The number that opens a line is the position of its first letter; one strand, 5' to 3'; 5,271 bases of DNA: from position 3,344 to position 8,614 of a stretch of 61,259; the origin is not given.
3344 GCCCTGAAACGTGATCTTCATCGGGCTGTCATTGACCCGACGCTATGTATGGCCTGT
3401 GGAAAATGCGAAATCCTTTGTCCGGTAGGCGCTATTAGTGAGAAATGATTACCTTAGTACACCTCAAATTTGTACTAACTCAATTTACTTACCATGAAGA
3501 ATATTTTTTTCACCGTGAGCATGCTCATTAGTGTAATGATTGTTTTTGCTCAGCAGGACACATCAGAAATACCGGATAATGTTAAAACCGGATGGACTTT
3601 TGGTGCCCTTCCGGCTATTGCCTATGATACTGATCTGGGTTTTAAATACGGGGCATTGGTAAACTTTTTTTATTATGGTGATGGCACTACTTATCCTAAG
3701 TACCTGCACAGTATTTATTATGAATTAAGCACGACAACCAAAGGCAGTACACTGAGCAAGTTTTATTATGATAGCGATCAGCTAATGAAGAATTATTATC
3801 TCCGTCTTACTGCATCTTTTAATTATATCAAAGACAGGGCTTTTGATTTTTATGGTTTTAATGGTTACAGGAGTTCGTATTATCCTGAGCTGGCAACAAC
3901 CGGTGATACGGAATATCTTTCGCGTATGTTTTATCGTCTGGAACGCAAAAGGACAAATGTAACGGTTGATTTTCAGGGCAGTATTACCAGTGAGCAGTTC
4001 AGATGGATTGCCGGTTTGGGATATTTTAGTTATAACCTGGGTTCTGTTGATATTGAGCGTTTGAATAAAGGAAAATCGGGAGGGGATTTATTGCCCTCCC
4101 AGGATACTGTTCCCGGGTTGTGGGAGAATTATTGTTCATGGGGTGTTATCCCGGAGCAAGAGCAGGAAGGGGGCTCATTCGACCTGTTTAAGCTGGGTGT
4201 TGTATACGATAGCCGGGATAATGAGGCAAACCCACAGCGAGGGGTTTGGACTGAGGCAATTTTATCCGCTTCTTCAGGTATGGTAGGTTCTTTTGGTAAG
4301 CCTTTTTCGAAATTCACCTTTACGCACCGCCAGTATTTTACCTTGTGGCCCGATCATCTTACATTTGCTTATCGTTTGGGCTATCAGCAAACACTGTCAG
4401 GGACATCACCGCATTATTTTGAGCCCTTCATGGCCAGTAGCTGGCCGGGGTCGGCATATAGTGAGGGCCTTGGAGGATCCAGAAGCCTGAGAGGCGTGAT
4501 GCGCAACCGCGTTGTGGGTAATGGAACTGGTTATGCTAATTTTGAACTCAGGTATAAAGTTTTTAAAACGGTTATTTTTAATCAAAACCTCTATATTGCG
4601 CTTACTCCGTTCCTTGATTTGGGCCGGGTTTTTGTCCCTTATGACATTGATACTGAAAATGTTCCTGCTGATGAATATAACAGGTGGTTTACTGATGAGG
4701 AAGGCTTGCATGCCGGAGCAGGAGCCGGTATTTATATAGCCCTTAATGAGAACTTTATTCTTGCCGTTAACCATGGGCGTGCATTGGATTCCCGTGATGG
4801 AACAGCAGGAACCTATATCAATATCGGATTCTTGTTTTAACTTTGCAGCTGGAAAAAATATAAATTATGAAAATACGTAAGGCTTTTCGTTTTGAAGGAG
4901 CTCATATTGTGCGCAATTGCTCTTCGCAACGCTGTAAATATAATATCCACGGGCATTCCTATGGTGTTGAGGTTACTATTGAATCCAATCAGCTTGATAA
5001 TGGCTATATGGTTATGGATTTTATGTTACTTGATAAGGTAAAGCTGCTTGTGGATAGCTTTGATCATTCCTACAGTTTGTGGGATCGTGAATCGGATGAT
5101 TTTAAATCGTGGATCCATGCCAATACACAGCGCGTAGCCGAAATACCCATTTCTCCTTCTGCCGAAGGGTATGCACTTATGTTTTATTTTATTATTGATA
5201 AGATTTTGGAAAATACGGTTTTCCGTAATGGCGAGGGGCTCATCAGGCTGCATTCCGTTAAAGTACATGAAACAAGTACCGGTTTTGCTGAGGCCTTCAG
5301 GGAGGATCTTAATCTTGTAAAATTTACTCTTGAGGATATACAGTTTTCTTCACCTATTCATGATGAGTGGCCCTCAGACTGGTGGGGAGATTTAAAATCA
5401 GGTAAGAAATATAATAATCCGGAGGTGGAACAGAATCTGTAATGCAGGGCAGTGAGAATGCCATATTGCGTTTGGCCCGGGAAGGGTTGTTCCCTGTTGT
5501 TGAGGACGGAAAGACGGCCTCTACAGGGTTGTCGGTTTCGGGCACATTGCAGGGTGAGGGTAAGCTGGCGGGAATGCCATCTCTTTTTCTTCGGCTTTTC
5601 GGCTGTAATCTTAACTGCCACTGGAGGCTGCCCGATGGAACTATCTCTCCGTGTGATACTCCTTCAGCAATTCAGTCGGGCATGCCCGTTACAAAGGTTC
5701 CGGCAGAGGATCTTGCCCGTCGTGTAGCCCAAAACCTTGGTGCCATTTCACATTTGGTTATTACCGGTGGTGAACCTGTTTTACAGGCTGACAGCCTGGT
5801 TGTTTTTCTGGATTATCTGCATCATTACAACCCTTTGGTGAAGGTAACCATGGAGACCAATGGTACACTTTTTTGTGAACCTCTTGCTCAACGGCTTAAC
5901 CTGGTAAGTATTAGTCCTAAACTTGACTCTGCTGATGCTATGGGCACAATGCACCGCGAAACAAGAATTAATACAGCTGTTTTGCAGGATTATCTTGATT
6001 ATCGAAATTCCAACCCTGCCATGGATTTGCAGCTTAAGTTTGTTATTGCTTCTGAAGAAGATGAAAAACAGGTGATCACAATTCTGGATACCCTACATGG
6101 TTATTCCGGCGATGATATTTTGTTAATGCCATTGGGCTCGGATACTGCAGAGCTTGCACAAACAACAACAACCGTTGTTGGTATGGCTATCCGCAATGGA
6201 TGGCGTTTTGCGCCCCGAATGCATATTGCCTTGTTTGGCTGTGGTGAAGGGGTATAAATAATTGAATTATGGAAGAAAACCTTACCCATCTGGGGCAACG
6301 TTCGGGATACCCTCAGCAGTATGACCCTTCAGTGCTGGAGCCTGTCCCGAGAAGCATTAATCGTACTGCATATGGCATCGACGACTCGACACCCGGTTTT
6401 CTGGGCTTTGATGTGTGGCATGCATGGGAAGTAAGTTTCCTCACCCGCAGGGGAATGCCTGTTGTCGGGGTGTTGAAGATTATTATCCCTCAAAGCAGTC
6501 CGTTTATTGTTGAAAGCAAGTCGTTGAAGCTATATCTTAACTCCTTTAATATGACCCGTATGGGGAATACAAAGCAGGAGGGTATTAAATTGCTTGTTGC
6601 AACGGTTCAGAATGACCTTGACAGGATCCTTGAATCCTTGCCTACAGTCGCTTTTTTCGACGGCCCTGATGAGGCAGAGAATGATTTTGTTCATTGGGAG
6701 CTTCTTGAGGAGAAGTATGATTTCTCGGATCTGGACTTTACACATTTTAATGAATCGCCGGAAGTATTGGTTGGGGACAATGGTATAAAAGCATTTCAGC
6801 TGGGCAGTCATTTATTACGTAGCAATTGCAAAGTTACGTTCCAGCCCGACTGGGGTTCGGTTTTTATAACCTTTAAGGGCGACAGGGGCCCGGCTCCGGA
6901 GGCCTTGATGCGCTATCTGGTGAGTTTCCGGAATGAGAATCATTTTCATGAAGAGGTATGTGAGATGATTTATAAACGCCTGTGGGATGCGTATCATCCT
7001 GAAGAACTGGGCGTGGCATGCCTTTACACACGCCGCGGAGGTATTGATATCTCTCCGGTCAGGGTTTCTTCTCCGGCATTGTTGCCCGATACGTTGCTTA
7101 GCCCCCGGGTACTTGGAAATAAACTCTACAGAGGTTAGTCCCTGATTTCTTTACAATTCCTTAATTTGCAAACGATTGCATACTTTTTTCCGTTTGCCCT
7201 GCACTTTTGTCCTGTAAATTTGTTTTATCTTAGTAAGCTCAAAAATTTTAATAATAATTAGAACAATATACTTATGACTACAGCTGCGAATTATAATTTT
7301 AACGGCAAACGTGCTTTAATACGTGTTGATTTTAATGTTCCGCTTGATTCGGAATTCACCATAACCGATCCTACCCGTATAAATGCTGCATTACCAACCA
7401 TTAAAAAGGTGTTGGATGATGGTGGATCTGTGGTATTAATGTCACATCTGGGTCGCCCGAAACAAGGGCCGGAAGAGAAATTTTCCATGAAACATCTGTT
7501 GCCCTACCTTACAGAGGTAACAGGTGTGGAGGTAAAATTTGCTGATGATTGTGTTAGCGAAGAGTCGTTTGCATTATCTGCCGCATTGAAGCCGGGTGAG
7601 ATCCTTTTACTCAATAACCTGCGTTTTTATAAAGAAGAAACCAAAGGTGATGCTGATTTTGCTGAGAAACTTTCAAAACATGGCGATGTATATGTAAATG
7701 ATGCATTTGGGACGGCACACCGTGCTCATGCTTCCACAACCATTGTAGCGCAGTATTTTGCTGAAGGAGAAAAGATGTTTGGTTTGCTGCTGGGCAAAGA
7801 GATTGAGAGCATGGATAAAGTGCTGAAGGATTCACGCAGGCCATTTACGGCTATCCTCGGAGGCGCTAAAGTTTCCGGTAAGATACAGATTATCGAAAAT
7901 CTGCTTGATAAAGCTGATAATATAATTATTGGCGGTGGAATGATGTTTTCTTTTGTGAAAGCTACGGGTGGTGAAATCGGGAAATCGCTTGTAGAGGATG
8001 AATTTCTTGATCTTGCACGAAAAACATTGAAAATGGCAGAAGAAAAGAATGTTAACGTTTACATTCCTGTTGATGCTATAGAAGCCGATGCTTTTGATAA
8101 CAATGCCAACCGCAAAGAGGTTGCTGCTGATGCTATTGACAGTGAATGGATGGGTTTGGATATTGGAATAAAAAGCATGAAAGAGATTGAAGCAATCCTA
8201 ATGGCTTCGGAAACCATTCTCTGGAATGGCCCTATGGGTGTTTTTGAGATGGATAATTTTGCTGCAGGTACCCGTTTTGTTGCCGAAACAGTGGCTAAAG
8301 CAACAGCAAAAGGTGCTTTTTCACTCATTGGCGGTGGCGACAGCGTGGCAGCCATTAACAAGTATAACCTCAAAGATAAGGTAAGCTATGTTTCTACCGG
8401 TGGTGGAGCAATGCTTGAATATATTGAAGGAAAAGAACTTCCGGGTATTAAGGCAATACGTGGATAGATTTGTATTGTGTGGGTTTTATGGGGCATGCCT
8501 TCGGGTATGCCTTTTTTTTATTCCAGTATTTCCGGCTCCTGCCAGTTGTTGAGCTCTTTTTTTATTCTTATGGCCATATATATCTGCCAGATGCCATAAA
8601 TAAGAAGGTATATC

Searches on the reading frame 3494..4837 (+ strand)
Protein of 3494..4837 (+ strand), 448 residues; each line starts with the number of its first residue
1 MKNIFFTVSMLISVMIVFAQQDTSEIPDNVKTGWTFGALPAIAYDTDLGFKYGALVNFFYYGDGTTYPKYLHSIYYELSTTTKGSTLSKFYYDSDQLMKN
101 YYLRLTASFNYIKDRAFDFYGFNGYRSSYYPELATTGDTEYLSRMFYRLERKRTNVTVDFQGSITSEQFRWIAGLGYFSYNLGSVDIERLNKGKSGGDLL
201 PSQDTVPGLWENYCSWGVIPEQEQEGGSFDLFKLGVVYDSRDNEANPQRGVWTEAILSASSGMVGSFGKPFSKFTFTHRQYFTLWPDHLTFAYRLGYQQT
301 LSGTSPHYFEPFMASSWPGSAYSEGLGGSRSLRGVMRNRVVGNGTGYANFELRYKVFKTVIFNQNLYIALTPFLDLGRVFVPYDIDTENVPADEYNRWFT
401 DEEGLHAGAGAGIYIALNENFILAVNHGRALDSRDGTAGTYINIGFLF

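Call 4: search_protein_families(library=pfam, proteins=[window:3494-4837:+], max_evalue=0.01)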
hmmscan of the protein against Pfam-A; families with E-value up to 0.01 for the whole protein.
window:3494-4837:+ (448 aa): 1 family
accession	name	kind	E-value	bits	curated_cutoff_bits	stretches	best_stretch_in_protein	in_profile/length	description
PF19412.4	DUF5982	-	0.00053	20.2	23.9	1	30-63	19-52/64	Domain of unknown function (DUF5982)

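Call 6: search_protein_families(library=ncbifam, proteins=[window:3494-4837:+], max_evalue=0.01)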
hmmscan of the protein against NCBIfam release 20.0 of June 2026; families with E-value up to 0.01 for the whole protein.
window:3494-4837:+ (448 aa): 1 family
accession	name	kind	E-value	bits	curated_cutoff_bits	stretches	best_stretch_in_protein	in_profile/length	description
NF047779.1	Omp85_fam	subfamily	1.1e-93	315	200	1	31-448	2-423/423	Omp85 family outer membrane protein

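Call 52: find_homologous_proteins(query=window:3494-4837:+, max_evalue=1e-20)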
Query window:3494-4837:+ (448 aa): 4609 proteins with E <= 1e-20 among 8000 candidates; the best 120 are listed.
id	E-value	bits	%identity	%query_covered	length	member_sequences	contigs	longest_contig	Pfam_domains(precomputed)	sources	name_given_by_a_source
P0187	0.0e+0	1014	100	98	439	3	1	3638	-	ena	-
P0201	9.4e-239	811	77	100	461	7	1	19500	PF01103.30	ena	-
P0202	1.4e-236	804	77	100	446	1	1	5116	PF01103.30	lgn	-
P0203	1.2e-165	570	57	97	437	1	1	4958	-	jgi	jgi:hypothetical protein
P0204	1.5e-159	550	55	100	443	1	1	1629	PF01103.30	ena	-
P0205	8.3e-148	511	50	100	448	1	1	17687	PF01103.30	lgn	-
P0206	1.5e-145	504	49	100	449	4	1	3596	PF01103.30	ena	-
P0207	3.1e-145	503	50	100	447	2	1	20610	PF01103.30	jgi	jgi:outer membrane protein assembly factor BamA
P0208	7.2e-145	501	50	100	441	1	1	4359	PF01103.30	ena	-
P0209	4.8e-143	495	51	97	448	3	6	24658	-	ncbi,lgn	-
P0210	1.8e-142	493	50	99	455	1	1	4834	PF01103.30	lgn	-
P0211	2.9e-142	493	52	97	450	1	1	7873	PF01103.30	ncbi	-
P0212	4.6e-142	492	52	98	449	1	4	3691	PF01103.30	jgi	-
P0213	6.5e-142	492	51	100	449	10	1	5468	PF01103.30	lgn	-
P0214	7.5e-142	491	49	100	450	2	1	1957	PF01103.30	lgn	-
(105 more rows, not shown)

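Call 53: find_encoding_contigs(protein=P0201, flank=10000, max_places=2)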
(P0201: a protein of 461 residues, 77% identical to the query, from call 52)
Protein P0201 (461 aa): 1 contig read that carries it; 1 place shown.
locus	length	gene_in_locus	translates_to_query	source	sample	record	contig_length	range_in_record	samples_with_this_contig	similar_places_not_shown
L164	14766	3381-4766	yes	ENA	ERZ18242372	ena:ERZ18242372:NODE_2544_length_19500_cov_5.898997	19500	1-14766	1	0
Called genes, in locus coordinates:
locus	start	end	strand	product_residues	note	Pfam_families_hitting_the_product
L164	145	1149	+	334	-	PF08885:GSCFA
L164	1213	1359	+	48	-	-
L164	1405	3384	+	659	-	-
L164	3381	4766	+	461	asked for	PF01103:Omp85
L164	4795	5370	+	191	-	PF01242:PTPS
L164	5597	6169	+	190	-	PF04055:Radical_SAM (weak), PF13353:Fer4_12 (weak)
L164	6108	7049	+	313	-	PF14819:QueF_N, PF14489:QueF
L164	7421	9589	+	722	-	PF10459:Peptidase_S46, PF13365:Trypsin_2 (faint)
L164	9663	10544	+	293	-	PF01734:Patatin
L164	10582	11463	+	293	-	-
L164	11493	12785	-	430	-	PF13183:Fer4_8, PF02754:CCG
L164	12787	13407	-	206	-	-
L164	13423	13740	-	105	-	PF04358:DsrC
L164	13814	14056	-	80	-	-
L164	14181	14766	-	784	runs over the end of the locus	PF13620:CarboxypepD_reg, PF13715:CarbopepD_reg_2, PF07715:Plug, PF00593:TonB_dep_Rec_b-barrel, PF14905:OMP_b-brl_3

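Call 54: find_encoding_contigs(protein=P0205, flank=6000, max_places=2)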
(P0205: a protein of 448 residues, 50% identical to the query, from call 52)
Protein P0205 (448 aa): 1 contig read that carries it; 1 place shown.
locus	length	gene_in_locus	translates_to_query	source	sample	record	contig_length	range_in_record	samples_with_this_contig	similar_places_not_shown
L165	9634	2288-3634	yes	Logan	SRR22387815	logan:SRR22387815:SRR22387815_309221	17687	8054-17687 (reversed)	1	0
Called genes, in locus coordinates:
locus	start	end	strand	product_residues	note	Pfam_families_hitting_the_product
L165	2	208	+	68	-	?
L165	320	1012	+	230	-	PF21347:DUF3108_like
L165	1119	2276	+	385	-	PF05684:DUF819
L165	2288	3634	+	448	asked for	PF01103:Omp85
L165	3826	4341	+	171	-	PF16697:Yop-YscD_cpl, PF00498:FHA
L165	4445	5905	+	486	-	PF00481:PP2C (weak), PF13672:PP2C_2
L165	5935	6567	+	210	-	PF12773:DZR, PF13240:Zn_Ribbon_1 (faint)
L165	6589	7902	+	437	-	PF00069:Pkinase, PF07714:PK_Tyr_Ser-Thr, PF00498:FHA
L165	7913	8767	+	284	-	PF13166:AAA_13 (weak), PF24161:CCDC39 (weak), PF04108:ATG17_like (weak)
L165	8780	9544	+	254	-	PF01618:MotA_ExbB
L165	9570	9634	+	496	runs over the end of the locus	PF16697:Yop-YscD_cpl, PF00498:FHA, PF13365:Trypsin_2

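Call 55: find_encoding_contigs(protein=P0203, flank=6000, max_places=2)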
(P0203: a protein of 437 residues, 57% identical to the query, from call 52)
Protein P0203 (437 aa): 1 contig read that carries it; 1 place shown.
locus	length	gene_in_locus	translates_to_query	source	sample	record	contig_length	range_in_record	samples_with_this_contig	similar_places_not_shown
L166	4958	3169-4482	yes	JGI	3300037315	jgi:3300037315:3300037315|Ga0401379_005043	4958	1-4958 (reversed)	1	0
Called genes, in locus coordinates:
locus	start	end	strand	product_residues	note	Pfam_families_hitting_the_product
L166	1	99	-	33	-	?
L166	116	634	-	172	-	PF13689:DUF4154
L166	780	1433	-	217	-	PF07993:NAD_binding_4 (faint), PF13460:NAD_binding_10 (weak)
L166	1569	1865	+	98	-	-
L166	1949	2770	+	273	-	PF02578:Cu-oxidase_4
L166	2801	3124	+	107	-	PF00085:Thioredoxin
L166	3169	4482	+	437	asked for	-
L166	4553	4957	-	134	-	?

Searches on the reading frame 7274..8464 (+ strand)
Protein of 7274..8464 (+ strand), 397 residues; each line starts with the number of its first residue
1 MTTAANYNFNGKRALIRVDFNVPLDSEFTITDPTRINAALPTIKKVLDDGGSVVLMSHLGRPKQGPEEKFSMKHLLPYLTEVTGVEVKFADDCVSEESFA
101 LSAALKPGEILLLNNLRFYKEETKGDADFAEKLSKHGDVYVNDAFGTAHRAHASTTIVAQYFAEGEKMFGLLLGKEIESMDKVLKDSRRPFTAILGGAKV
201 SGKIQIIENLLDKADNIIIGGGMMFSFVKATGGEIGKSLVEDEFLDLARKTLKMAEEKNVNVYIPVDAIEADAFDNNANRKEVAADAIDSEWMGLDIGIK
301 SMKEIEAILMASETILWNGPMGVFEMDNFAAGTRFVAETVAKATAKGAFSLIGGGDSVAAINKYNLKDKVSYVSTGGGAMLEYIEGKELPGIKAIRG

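Call 51: list_cluster_members(proteins=[window:7274-8464:+, window:3494-4837:+, window:1280-3445:+, window:14796-17393:-, window:51710-54373:+, window:36165-38633:-])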
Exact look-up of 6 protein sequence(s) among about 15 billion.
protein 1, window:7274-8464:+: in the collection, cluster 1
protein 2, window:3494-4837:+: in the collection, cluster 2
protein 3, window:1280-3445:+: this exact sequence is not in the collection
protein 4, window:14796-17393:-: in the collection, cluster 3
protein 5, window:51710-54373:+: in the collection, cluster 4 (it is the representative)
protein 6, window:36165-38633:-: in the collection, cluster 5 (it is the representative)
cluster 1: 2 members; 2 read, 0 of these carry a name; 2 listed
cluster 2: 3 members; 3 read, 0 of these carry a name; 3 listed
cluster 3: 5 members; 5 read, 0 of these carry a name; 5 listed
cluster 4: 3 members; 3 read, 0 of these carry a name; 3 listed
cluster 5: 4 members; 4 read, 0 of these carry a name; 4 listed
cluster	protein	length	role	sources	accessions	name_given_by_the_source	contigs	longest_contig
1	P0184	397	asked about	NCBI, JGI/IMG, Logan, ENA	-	-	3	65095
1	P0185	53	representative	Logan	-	-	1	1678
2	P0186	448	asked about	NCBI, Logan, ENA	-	-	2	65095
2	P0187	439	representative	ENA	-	-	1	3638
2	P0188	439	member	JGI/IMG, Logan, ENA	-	-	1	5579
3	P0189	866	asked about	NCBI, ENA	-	-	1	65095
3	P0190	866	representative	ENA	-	-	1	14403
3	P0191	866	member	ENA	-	-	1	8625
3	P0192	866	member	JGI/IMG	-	-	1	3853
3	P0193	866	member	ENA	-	-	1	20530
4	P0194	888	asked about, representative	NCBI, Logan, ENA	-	-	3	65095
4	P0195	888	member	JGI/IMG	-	-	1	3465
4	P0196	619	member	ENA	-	-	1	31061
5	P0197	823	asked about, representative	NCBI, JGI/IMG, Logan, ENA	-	-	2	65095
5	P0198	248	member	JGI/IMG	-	-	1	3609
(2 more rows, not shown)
